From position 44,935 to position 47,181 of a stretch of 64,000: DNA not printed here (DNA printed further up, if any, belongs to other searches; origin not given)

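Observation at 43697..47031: Archaeal-type GatE-GatD transamidation operon inside a Bacteroidota chromosome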

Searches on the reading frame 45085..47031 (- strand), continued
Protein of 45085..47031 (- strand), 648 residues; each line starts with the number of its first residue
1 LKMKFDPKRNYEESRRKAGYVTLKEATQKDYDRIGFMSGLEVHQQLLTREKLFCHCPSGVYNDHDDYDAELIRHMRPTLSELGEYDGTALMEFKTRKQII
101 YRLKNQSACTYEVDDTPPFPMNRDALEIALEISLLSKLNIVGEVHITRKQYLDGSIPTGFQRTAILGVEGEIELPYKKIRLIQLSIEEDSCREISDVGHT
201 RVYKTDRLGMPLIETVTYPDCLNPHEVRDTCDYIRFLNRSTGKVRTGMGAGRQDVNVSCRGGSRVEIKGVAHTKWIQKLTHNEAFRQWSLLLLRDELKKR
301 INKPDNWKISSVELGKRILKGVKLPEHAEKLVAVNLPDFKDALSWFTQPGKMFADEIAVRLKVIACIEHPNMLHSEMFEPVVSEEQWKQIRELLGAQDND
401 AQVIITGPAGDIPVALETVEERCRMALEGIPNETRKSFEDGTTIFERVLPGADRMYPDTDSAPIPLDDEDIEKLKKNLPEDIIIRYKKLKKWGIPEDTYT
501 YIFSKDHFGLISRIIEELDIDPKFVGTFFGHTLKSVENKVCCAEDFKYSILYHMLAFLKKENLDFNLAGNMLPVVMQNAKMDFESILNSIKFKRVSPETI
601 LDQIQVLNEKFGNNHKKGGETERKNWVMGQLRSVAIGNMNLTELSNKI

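Call 80: search_solved_structures(query=L047:14366-15874:-, show_alignments=5, max_evalue=1e-30)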
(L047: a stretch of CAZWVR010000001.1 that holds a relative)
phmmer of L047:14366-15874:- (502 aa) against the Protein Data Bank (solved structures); distinct sequences matched with E-value up to 1e-30: 24.
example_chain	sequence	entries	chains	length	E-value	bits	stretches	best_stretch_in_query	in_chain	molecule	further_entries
6b1z_A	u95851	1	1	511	7.3e-195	651.7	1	2-501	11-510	Glutamate--tRNA ligase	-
6brl_A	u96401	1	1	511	8.1e-194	648.3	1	2-501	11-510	Glutamate tRNA ligase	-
1j09_A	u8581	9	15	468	2.2e-111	376.3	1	5-497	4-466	Glutamyl-tRNA synthetase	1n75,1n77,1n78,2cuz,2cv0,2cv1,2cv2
1g59_A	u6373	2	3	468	2.6e-109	369.5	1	5-497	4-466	GLUTAMYL-TRNA SYNTHETASE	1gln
2o5r_A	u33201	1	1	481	4.6e-109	368.7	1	4-497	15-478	Glutamyl-tRNA synthetase 1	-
4gri_A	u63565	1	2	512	5.7e-109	368.3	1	3-499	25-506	Glutamate--tRNA ligase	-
9y81_A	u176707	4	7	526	3.4e-102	346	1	4-497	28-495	Glutamate--tRNA ligase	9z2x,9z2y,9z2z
9ymm_A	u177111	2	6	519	5e-97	328.9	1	4-499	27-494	Glutamate--tRNA ligase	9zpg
5tgt_A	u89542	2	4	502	6e-97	328.7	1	4-499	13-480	Glutamate--tRNA ligase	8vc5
3akz_B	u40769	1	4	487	3.3e-91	309.7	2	139-499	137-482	Glutamyl-tRNA synthetase 2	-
3afh_A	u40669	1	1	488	3.3e-91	309.7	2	139-499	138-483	Glutamyl-tRNA synthetase 2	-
3al0_C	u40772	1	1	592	8.7e-91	308.3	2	139-499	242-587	Glutamyl-tRNA(Gln) amidotransferase subunit C,Linker,Glutamate--tRNA ligase 2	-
2ja2_A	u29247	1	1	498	5e-87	295.9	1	4-494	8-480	GLUTAMYL-TRNA SYNTHETASE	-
3pny_A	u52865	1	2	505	5.4e-87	295.8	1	4-494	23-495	Glutamyl-tRNA synthetase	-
3pnv_A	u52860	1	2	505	1.4e-86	294.5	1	4-494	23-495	Glutamyl-tRNA synthetase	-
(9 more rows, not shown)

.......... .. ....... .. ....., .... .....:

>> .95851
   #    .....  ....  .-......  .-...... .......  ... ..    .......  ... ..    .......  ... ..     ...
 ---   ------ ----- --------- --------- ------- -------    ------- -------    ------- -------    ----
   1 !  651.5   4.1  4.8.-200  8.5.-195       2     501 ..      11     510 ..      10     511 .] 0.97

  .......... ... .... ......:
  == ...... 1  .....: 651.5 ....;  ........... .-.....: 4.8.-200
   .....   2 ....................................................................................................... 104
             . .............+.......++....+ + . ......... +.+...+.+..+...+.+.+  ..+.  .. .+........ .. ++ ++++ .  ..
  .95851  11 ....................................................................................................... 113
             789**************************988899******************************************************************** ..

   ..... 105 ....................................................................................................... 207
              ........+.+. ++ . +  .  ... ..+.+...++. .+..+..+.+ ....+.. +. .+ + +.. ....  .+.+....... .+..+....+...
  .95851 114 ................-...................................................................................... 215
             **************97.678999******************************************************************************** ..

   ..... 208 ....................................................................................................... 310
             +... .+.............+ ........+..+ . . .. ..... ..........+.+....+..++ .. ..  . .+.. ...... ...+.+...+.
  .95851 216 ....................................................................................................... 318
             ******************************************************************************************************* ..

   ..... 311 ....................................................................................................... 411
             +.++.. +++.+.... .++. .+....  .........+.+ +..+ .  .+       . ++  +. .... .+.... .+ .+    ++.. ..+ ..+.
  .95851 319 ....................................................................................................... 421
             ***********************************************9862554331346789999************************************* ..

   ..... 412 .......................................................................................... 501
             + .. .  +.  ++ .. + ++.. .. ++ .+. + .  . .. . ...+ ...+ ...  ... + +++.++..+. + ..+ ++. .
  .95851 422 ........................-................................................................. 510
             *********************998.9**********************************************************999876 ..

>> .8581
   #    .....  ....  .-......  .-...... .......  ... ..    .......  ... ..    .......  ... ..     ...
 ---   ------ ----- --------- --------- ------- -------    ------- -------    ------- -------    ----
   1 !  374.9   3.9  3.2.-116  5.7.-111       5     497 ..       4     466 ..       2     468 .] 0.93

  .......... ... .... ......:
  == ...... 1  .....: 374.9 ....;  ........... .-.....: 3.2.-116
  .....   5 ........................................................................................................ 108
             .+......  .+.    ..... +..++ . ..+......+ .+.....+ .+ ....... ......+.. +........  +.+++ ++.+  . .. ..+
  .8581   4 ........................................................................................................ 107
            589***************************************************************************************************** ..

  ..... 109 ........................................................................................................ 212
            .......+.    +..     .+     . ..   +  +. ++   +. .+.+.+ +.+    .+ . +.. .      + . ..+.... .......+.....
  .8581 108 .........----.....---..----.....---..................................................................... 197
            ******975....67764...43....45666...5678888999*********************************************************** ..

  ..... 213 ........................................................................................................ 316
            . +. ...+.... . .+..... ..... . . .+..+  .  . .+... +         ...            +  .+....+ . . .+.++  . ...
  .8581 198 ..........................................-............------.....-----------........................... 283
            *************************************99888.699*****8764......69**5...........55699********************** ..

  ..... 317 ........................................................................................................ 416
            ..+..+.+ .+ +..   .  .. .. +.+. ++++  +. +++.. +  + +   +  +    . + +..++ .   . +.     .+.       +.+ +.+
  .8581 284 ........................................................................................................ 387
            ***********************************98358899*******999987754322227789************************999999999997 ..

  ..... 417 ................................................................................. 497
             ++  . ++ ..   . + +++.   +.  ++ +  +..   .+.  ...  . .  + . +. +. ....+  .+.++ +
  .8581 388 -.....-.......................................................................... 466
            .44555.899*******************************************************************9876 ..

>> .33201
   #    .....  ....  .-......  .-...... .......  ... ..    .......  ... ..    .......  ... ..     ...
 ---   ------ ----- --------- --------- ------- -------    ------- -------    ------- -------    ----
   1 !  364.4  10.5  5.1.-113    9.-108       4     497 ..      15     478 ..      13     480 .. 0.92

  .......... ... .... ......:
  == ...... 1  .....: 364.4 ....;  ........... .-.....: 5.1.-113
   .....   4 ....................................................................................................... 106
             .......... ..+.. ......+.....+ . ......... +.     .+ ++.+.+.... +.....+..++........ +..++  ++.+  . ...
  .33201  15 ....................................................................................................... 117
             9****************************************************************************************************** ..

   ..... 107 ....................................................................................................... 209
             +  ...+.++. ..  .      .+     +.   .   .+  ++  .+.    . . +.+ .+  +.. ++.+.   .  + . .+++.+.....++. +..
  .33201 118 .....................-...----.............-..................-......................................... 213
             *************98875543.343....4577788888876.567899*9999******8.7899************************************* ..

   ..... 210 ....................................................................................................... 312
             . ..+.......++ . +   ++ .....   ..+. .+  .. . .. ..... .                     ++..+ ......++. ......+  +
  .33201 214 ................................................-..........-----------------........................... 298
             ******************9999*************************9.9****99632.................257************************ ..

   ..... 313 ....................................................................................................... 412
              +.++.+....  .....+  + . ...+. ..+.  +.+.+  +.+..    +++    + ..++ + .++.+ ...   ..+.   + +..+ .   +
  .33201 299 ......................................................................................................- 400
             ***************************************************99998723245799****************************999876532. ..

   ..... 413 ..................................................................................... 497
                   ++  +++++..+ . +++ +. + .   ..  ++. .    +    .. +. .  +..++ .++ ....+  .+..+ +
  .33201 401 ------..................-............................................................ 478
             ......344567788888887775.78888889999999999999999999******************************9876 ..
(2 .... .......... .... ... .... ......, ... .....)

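Call 86: find_homologous_proteins(query=L038:1227-2948:-)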
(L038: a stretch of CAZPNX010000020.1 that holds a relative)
Query L038:1227-2948:- (573 aa): 8000 proteins with E <= 0.001 among 8000 candidates; the best 120 are listed.
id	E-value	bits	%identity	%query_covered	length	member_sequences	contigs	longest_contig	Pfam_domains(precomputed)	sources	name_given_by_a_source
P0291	0.0e+0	1200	86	100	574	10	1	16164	PF20974.3,PF00749.28,PF03950.24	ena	-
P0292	0.0e+0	1195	86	100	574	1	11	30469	PF20974.3,PF00749.28,PF03950.24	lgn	-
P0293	0.0e+0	1186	86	100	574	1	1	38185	PF20974.3,PF00749.28,PF03950.24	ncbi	-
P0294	0.0e+0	1184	-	-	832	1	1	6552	PF20974.3,PF00749.28,PF03950.24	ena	-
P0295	0.0e+0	1178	84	100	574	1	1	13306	PF20974.3,PF00749.28,PF03950.24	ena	-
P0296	0.0e+0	1167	83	100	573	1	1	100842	PF20974.3,PF00749.28,PF03950.24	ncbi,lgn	-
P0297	0.0e+0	1027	82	89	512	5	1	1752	PF20974.3,PF00749.28,PF03950.24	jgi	jgi:glutaminyl-tRNA synthetase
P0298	4.0e-296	1001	73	100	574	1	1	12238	PF20974.3,PF00749.28,PF03950.24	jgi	-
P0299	7.9e-291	984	72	99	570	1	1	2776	PF20974.3,PF00749.28,PF03950.24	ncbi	-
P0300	8.2e-288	974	74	98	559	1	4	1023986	PF20974.3,PF00749.28,PF03950.24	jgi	jgi:glutaminyl-tRNA synthetase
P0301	2.5e-286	969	71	98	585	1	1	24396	PF20974.3,PF00749.28,PF03950.24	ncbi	-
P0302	3.1e-285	965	71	99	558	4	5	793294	PF20974.3,PF00749.28,PF03950.24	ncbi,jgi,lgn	jgi:glutaminyl-tRNA synthetase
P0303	3.9e-283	959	70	100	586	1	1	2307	PF20974.3,PF00749.28,PF03950.24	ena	-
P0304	3.5e-282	955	71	100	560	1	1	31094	PF20974.3,PF00749.28,PF03950.24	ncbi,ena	-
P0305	8.5e-282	954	70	97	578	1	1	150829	PF20974.3,PF00749.28,PF03950.24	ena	-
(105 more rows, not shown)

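Call 87: find_encoding_contigs(protein=P0296, flank=10000, max_places=2)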
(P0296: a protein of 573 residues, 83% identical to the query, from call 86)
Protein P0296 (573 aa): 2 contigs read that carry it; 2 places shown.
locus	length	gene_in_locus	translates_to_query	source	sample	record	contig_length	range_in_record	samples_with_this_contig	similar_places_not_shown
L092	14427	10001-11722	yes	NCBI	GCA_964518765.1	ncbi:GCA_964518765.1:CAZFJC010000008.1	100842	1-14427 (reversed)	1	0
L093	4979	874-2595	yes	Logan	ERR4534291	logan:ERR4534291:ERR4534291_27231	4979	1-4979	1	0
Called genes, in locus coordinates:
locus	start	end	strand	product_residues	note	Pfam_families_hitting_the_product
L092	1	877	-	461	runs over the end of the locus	PF18195:GatD_N, PF00710:Asparaginase, PF17763:Asparaginase_C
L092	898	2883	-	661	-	PF02934:GatB_N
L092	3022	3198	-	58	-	-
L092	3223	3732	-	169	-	-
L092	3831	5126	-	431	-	PF04165:DUF401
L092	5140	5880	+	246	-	PF01171:ATP_bind_3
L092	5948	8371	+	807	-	PF00112:Peptidase_C1 (weak)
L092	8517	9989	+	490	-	PF00749:tRNA-synt_1c, PF19269:Anticodon_2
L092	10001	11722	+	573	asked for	PF00749:tRNA-synt_1c, PF03950:tRNA-synt_1c_C, PF20974:tRNA-synt_1c_C2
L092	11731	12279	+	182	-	PF01035:DNA_binding_1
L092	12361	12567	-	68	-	-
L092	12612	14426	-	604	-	?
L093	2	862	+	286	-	?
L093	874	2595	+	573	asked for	PF00749:tRNA-synt_1c, PF03950:tRNA-synt_1c_C, PF20974:tRNA-synt_1c_C2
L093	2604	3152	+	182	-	PF01035:DNA_binding_1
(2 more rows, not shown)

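Call 88: find_encoding_contigs(protein=P0293, flank=10000, max_places=2)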
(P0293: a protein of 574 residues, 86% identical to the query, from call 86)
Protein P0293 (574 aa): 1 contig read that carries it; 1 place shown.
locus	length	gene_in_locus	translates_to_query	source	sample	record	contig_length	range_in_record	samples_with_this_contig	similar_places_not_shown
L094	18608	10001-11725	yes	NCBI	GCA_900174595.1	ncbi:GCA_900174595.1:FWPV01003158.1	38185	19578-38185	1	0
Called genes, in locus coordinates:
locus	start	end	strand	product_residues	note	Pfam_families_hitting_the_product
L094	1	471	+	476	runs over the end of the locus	-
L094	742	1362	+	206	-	PF01520:Amidase_3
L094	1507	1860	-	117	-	PF12840:HTH_20, PF01022:HTH_5, PF12802:MarR_2 (weak), PF13412:HTH_24 (faint)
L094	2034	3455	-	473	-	PF18195:GatD_N, PF00710:Asparaginase, PF17763:Asparaginase_C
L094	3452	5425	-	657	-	PF02934:GatB_N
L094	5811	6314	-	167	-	-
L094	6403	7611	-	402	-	PF04165:DUF401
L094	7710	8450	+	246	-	PF01171:ATP_bind_3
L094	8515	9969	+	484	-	PF00749:tRNA-synt_1c, PF19269:Anticodon_2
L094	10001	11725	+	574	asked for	PF00749:tRNA-synt_1c, PF03950:tRNA-synt_1c_C, PF20974:tRNA-synt_1c_C2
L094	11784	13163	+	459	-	PF03448:MgtE_N, PF00571:CBS, PF01769:MgtE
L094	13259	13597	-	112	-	-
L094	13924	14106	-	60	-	-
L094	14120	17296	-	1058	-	PF20773:InhA-like_MAM (faint), PF04151:PPC, PF19190:BACON_2, PF13004:BACON, PF03415:Peptidase_C11, PF13860:FlgD_ig, PF18962:Por_Secre_tail (weak)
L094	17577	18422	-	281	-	PF00656:Peptidase_C14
